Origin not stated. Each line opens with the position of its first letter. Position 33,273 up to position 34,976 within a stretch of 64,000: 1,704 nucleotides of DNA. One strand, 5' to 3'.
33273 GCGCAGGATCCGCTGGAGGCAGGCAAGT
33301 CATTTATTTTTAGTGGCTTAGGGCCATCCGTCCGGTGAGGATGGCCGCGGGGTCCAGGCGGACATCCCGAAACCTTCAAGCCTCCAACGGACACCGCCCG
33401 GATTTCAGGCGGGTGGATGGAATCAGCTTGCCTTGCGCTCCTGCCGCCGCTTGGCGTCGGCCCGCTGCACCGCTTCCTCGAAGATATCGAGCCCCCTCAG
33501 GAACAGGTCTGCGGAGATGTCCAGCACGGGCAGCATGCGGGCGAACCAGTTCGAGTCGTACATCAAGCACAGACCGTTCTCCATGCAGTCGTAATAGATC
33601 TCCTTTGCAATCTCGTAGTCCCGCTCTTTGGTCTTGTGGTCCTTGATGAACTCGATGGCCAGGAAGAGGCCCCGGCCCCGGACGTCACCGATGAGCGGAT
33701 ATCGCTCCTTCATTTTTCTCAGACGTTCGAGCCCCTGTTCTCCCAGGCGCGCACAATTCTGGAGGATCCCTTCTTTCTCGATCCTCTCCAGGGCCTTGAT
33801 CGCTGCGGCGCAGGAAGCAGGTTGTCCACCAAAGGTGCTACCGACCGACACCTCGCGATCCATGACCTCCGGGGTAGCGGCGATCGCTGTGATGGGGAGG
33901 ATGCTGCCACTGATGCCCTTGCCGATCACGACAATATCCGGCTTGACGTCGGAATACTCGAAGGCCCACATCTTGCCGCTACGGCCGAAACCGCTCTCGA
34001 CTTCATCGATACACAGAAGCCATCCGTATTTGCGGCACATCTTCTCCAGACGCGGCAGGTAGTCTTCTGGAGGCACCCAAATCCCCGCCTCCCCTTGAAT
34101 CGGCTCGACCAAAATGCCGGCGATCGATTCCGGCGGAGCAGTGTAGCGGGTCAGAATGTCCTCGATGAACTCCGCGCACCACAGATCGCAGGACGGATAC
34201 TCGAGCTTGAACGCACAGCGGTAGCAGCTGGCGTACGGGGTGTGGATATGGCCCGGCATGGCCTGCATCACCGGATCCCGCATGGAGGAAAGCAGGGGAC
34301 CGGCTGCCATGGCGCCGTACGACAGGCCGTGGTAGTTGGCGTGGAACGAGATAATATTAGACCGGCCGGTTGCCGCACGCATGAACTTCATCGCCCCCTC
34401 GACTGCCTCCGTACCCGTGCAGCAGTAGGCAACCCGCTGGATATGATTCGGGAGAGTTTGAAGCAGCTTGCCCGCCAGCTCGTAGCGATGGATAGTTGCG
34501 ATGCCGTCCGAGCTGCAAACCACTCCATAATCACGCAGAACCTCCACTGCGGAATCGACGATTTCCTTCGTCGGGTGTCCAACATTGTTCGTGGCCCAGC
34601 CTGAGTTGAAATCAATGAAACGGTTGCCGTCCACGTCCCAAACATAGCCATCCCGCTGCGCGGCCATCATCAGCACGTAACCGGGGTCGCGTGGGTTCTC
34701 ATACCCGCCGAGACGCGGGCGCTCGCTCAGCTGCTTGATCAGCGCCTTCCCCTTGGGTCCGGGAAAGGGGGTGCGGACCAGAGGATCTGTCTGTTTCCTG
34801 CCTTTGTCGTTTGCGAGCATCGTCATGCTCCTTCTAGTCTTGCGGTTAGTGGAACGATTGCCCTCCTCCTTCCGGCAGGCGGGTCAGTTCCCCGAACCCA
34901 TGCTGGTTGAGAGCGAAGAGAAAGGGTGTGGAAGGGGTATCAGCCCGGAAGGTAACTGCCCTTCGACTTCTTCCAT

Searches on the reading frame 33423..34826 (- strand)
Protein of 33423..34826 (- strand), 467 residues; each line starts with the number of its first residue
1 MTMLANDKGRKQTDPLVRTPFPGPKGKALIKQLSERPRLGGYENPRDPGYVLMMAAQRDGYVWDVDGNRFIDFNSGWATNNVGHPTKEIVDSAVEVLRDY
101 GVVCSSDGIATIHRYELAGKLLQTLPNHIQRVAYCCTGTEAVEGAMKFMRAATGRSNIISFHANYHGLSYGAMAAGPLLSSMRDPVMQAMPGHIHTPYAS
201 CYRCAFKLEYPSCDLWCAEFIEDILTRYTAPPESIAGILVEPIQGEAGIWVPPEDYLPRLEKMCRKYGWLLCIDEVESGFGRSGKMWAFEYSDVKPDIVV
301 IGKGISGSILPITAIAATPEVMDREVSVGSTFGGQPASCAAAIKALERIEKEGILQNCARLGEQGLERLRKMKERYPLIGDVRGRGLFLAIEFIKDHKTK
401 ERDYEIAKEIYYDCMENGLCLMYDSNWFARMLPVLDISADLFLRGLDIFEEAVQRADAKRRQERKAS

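Call 35: search_protein_families(library=pfam, proteins=[window:33423-34826:-], max_evalue=0.0001)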
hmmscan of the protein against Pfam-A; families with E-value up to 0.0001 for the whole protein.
window:33423-34826:- (467 aa): 1 family
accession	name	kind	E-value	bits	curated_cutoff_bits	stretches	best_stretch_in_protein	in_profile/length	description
PF00202.27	Aminotran_3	-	5e-89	299.2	30.5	1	52-453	11-403/403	Aminotransferase class-III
